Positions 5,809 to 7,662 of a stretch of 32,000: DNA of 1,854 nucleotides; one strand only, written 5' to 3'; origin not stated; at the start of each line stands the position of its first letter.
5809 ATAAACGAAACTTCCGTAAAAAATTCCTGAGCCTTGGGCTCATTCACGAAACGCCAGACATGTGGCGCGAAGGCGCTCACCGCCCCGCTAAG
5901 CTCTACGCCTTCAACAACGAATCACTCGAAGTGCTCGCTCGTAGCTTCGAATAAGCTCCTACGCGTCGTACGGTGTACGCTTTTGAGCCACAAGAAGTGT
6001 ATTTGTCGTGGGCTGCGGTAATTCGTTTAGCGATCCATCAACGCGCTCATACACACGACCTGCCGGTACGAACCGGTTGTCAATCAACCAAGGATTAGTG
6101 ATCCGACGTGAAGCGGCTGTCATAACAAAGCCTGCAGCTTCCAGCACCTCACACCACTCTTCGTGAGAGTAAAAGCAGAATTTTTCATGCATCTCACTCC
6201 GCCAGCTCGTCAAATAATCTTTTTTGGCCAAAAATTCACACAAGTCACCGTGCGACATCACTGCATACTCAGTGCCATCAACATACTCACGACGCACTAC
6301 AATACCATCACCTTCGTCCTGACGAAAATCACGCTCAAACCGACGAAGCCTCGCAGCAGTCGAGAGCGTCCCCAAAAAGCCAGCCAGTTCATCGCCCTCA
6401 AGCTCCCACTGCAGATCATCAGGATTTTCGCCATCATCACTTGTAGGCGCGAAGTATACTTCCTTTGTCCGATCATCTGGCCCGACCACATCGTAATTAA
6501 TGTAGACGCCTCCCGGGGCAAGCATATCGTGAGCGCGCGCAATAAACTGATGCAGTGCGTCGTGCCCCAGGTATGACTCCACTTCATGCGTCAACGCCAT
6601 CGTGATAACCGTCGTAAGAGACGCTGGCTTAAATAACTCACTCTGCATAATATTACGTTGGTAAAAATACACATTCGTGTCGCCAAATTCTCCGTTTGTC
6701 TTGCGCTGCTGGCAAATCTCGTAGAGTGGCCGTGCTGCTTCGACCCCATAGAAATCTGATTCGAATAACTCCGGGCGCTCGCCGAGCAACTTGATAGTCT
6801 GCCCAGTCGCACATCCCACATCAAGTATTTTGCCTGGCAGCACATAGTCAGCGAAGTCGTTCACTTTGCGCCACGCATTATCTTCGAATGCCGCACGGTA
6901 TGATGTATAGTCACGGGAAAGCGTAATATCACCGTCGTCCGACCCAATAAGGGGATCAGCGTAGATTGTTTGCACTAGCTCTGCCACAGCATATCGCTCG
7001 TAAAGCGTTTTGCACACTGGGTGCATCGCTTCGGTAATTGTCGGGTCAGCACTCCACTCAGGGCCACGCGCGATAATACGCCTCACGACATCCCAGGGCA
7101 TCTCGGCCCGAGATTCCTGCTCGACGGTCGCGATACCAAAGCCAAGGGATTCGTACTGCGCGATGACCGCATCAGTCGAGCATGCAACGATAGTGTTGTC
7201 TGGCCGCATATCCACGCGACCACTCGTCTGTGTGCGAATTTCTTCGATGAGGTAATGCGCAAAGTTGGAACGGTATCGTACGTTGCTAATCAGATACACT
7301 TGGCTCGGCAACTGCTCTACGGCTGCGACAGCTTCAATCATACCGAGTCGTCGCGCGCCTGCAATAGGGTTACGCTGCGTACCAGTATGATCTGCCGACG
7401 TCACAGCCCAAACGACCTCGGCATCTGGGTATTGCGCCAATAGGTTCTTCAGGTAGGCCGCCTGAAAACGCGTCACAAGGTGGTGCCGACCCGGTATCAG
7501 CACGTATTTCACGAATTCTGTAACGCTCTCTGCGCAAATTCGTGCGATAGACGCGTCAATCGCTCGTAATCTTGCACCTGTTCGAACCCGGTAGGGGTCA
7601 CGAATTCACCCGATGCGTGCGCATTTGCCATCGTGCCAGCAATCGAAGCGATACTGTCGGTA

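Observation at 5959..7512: Archaeal-NMNAT-like domain lacking the H-x-G-H motif, fused to a SAM methyltransferase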

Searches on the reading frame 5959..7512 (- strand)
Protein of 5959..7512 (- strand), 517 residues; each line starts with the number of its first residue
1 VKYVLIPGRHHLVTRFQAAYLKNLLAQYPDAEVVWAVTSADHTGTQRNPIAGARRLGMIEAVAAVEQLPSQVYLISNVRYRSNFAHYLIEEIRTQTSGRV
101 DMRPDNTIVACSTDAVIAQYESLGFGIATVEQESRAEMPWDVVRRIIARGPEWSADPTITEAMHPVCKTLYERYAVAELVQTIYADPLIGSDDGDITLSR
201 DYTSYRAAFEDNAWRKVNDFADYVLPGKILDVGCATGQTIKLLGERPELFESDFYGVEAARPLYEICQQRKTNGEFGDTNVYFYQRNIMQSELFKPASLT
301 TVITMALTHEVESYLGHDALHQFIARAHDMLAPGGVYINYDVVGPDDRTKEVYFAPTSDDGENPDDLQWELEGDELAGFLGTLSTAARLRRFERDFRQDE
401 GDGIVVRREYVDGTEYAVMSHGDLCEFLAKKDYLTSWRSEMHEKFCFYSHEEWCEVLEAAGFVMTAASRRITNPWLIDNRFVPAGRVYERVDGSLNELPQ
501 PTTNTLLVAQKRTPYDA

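Call 4: search_protein_families(library=pfam, proteins=[window:5959-7512:-], max_evalue=0.1)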
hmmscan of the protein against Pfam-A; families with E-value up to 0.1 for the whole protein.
window:5959-7512:- (517 aa): 6 families
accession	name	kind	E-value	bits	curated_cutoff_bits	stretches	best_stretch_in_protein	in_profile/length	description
PF13489.12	Methyltransf_23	-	5.3e-09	36.4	27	1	216-336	12-113/164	Methyltransferase domain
PF13649.12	Methyltransf_25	-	1.3e-07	32.6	27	1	229-335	1-97/97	Methyltransferase domain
PF08241.18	Methyltransf_11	-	9.4e-07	29.8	21.2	1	230-338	1-94/95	Methyltransferase domain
PF08242.18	Methyltransf_12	-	5.1e-05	24.4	30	1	230-336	1-97/98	Methyltransferase domain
PF13847.12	Methyltransf_31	-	0.00016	21.8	27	1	228-343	6-113/145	Methyltransferase domain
PF07678.20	TED_complement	-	0.093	12.2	22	0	267-331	124-186/312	A-macroglobulin TED domain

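Call 5: search_protein_families(library=ncbifam, proteins=[window:5959-7512:-], max_evalue=0.01)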
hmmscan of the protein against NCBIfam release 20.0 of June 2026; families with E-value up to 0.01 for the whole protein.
window:5959-7512:- (517 aa): 5 families
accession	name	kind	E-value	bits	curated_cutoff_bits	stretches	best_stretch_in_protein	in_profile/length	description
NF005379.0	PRK06922.1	equivalog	6.8e-06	24.7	602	1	220-348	413-544/677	class I SAM-dependent methyltransferase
NF043040.1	corrin_prot_MT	hypoth_equivalog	0.00032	20.2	180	1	227-352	43-160/216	corrinoid protein-associated methyltransferase CpaM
NF002243.0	PRK01153.1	subfamily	0.0014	18.3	127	1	18-155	17-144/175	nicotinamide-nucleotide adenylyltransferase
NF045667.1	MTase_DVU1556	equivalog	0.0035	16.8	155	0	227-273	24-67/213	DVU_1556 family methyltransferase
TIGR01527.1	arch_NMN_Atrans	equivalog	0.0073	15.9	181.2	0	31-155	27-143/167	nicotinamide-nucleotide adenylyltransferase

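Call 7: find_homologous_proteins(query=window:5959-7512:-)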
Query window:5959-7512:- (517 aa): 669 proteins with E <= 0.001 among 8000 candidates; the best 120 are listed.
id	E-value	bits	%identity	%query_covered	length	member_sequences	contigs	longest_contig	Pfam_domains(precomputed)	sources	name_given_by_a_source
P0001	0.0e+0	1196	100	100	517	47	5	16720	PF13489.13,PF13649.13,PF08241.19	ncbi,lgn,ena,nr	ncbi:hypothetical protein B7Z00_02840 [Candidatus Saccharibacteria bacterium 32-50-10]|nr:MAG: hypot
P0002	7.2e-280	947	77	99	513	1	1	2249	PF13489.13,PF13649.13,PF08241.19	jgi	-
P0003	2.6e-274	929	76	99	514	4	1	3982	PF13489.13,PF13649.13,PF08241.19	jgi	-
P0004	3.0e-272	922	77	99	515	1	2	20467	PF13489.13,PF13649.13,PF08241.19,PF08242.19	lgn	-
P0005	2.8e-271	919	74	99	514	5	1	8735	PF13489.13,PF13649.13,PF08241.19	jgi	-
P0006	1.1e-270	917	75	99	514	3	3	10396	PF13489.13,PF13649.13,PF08241.19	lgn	-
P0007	5.8e-268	908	74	99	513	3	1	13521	PF13489.13,PF13649.13,PF08241.19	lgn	-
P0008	8.2e-266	900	74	99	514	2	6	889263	PF13489.13,PF13649.13,PF08241.19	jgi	jgi:SAM-dependent methyltransferase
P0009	3.0e-265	899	75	99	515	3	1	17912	PF13489.13,PF13649.13,PF08241.19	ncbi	-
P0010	9.2e-264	894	74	99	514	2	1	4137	PF13489.13,PF13649.13,PF08241.19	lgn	-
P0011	2.9e-263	892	76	97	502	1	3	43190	PF13489.13,PF13649.13,PF08241.19,PF08242.19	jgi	jgi:SAM-dependent methyltransferase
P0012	1.6e-258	876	74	99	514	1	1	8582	PF13489.13,PF13649.13,PF08241.19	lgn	-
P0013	1.8e-257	873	72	99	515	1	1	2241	PF13489.13,PF13649.13,PF08241.19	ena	-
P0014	1.9e-256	870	73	99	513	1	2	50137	PF13489.13,PF13649.13,PF08241.19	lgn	-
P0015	5.3e-256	868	71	99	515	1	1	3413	PF13489.13,PF13649.13,PF08241.19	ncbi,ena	-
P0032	1.3e-216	738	61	99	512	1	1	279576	PF13847.13,PF13489.13,PF13649.13,PF08241.19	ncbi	-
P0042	1.4e-199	682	57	99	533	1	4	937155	PF13847.13,PF13489.13,PF13649.13,PF08241.19,PF08242.19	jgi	-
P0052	2.4e-198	678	61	99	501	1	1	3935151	PF13847.13,PF13489.13,PF13649.13,PF08241.19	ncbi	ncbi:MAG: methyltransferase domain-containing protein [Arachnia sp.]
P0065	2.4e-195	668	60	99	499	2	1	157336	PF13847.13,PF13489.13,PF13649.13,PF08241.19,PF08242.19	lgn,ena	-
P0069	1.1e-194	666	60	99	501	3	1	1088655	PF13847.13,PF13489.13,PF13649.13,PF08241.19,PF08242.19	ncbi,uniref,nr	ncbi:class I SAM-dependent methyltransferase [Tessaracoccus rhinocerotis]|uniref:class I SAM-depende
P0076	5.2e-194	664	59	100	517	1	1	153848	PF13847.13,PF13489.13,PF13649.13,PF08241.19,PF08242.19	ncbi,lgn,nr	ncbi:MAG: methyltransferase domain-containing protein [Candidatus Saccharibacteria bacterium]|nr:met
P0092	8.3e-192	656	59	99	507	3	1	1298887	PF13847.13,PF13489.13,PF13649.13,PF08241.19,PF08242.19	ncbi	ncbi:hypothetical protein GCM10028820_22600 [Tessaracoccus terricola]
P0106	2.5e-190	651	59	99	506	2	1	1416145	PF13847.13,PF13489.13,PF13649.13,PF08241.19,PF08242.19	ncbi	ncbi:class I SAM-dependent methyltransferase [Salana multivorans]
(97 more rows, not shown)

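Call 8: search_solved_structures(query=window:5959-7512:-, max_evalue=1, show_alignments=2)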
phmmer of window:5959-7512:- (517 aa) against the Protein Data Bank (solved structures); distinct sequences matched with E-value up to 1: 7.
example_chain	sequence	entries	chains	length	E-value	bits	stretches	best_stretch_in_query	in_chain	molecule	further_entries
9sm0_A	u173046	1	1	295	0.0092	17.7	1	219-339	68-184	Methyltransferase domain-containing protein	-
3d2l_A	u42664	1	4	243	0.018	16.7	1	222-342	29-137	SAM-dependent methyltransferase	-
9sls_A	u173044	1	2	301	0.17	13.6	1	227-343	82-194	Methyltransferase type 12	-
6ect_A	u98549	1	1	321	0.33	12.6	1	227-290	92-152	StiE protein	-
6ecx_A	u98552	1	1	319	0.33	12.6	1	227-290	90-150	StiE protein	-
8tji_A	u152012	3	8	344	0.35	12.5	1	222-351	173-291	RedM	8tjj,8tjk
1tpy_A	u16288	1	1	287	0.98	11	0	313-344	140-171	methoxy mycolic acid synthase 2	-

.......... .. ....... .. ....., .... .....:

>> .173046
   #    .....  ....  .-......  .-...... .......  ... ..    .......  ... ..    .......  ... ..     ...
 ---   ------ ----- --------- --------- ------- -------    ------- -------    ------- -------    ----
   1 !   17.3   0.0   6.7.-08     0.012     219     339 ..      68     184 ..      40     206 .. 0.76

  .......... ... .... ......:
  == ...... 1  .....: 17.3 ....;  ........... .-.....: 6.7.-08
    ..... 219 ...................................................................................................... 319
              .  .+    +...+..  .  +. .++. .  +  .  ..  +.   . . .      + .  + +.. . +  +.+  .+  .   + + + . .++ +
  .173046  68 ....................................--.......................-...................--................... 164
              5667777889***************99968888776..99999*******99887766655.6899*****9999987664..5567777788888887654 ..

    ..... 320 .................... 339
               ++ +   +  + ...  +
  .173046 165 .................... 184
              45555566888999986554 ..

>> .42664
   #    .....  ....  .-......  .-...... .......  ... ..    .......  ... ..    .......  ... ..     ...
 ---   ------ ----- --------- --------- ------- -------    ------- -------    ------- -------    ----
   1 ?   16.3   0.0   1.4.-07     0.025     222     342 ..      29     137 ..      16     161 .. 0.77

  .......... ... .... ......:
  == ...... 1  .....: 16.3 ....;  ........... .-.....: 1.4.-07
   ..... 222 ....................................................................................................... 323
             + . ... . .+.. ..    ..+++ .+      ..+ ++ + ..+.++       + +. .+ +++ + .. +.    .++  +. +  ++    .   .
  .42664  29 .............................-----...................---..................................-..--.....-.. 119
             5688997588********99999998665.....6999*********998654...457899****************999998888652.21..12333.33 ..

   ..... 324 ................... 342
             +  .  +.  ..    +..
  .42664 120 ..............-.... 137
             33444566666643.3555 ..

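Call 14: find_encoding_contigs(protein=P0069, flank=10000, max_places=2)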
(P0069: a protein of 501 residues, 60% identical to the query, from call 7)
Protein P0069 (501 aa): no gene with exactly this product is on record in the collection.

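Call 15: find_encoding_contigs(protein=P0042, flank=10000, max_places=2)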
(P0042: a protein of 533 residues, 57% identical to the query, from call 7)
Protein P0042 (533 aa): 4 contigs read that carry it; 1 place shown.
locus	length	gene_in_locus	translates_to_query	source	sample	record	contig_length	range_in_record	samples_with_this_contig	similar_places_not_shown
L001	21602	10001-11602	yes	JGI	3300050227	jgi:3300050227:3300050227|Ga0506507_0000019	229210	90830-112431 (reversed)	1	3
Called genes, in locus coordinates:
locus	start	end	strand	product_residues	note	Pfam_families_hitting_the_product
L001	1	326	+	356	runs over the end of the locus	-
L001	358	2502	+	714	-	PF00580:UvrD-helicase, PF13245:AAA_19, PF13604:AAA_30 (faint), PF01443:Viral_helicase1 (faint), PF13361:UvrD_C, PF13538:UvrD_C_2, PF21196:PcrA_UvrD_tudor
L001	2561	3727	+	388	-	PF03990:DUF348, PF07501:G5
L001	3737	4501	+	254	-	PF00398:RrnaAD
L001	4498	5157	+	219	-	PF02578:Cu-oxidase_4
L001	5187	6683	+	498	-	PF00133:tRNA-synt_1, PF01406:tRNA-synt_1e (faint), PF09334:tRNA-synt_1g, PF00133:tRNA-synt_1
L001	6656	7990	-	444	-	PF00293:NUDIX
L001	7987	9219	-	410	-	PF17767:NAPRTase_N, PF04095:NAPRTase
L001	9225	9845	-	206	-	PF00857:Isochorismatase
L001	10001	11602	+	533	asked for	PF13489:Methyltransf_23 (weak), PF08241:Methyltransf_11 (weak), PF08242:Methyltransf_12 (faint), PF13649:Methyltransf_25 (weak), PF13847:Methyltransf_31 (weak)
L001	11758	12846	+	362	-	-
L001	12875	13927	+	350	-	-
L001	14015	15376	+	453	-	PF00709:Adenylsucc_synt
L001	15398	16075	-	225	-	PF00293:NUDIX, PF19368:WHD_AraR, PF21906:WHD_NrtR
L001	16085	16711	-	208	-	PF00300:His_Phos_1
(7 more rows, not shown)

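Call 16: find_encoding_contigs(protein=P0106, flank=10000, max_places=2)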
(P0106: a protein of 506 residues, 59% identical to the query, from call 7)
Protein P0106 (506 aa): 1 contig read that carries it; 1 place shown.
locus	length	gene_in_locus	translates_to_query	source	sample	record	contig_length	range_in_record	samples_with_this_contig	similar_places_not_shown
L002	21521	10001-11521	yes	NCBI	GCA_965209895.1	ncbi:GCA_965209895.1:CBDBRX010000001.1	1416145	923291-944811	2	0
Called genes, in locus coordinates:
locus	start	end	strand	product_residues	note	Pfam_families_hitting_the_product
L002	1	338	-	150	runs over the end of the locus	PF12833:HTH_18, PF00165:HTH_AraC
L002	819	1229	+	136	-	PF19654:DUF6157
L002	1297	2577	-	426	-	PF12006:DUF3500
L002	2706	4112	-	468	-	PF02687:FtsX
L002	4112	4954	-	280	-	PF00005:ABC_tran, PF02463:SMC_N (weak), PF13304:AAA_21 (faint)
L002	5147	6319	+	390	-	-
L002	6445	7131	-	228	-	PF12697:Abhydrolase_6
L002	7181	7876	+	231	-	PF08279:HTH_11, PF13280:WYL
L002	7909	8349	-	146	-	PF12802:MarR_2, PF13463:HTH_27 (weak)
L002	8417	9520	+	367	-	PF00155:Aminotran_1_2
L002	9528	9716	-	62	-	-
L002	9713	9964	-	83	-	-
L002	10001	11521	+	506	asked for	PF13489:Methyltransf_23 (weak), PF08241:Methyltransf_11, PF08242:Methyltransf_12 (weak), PF13649:Methyltransf_25, PF13847:Methyltransf_31 (weak)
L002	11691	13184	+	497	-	PF02518:HATPase_c (faint), PF13589:HATPase_c_3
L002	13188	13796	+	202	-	-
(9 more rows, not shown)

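Call 19: find_encoding_contigs(protein=P0092, flank=10000, max_places=2)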
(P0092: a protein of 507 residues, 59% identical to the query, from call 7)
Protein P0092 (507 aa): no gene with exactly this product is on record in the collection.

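Call 21: find_encoding_contigs(protein=P0052, flank=10000, max_places=2)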
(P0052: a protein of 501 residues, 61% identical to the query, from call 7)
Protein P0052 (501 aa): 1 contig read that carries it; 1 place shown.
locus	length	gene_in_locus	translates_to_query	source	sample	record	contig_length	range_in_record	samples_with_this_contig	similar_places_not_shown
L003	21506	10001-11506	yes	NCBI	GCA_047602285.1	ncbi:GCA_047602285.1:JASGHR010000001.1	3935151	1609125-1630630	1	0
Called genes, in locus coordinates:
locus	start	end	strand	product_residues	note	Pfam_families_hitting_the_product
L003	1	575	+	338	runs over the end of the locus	PF00356:LacI, PF01381:HTH_3 (faint), PF00532:Peripla_BP_1, PF13407:Peripla_BP_4, PF13377:Peripla_BP_3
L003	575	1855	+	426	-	PF07690:MFS_1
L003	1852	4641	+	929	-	PF02837:Glyco_hydro_2_N (weak), PF22666:Glyco_hydro_2_N2 (faint), PF10974:DUF2804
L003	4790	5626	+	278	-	PF00795:CN_hydrolase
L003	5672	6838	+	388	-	PF01210:NAD_Gly3P_dh_N (weak), PF03721:UDPG_MGDP_dh_N, PF00984:UDPG_MGDP_dh, PF03720:UDPG_MGDP_dh_C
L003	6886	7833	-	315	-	PF00535:Glycos_transf_2, PF10111:Glyco_tranf_2_2, PF13641:Glyco_tranf_2_3, PF13632:Glyco_trans_2_3 (weak)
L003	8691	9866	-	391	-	PF00155:Aminotran_1_2, PF00266:Aminotran_5 (weak)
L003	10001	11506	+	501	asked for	PF13489:Methyltransf_23 (weak), PF08241:Methyltransf_11 (weak), PF13649:Methyltransf_25, PF13847:Methyltransf_31 (weak)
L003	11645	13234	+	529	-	PF05598:DUF772, PF01609:DDE_Tnp_1, PF13751:DDE_Tnp_1_6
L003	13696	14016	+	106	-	PF01909:NTP_transf_2, PF18765:Polbeta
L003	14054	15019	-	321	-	PF00775:Dioxygenase_C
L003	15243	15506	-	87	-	-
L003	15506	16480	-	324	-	PF01145:Band_7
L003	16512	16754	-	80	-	PF13443:HTH_26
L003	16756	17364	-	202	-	PF11188:DUF2975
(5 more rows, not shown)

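Call 32: predict_structure(alignment_id=A1)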
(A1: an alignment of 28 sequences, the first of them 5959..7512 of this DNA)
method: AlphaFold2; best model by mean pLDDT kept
length: 517 residues; sequences in the alignment: 28
mean_pLDDT: 84.2   pTM: 0.72
mean pLDDT of the five models: 84.2, 83.2, 83.0, 78.6, 78.1
residues with pLDDT >= 90: 238; 70-90: 201; 50-70: 60; < 50: 18
segments of 3 or more residues with pLDDT < 50: 43-46, 188-200
pLDDT, mean of each block of 10 residues (from residue 1): 90 91 92 88 55 87 96 80 87 93 95 86 89 75 89 93 95 88 62 40 64 83 90 80 76 72 76 83 74 82 80 78 91 95 87 96 95 91 96 81 88 95 86 77 65 93 96 82 93 90 90 78
secondary structure, 60 per line:
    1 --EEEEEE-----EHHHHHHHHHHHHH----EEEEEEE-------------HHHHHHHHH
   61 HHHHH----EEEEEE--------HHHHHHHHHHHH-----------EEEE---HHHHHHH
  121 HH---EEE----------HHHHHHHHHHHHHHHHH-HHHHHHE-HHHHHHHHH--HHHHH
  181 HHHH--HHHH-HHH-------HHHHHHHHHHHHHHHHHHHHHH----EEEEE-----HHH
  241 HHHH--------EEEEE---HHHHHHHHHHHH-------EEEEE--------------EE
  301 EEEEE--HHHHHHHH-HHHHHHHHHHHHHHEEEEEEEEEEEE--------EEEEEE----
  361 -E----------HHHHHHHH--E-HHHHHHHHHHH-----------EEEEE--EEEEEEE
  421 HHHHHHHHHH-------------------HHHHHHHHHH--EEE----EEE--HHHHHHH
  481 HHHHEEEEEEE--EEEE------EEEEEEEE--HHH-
elements in order: E3-8 H15-27 E32-38 H52-65 E70-75 H84-95 E107-110 H114-122 E126-128 H139-155 H157-162 H165-173 H176-184 H187-190 H202-223 E228-232 H238-244 E253-257 H261-272 E280-284 E299-305 H308-315 H317-330 E331-342 E351-356 H373-380 H385-395 E407-411 E414-420 H421-430 H450-459 E462-464 E469-471 H474-484 E485-491 E494-497 E504-511
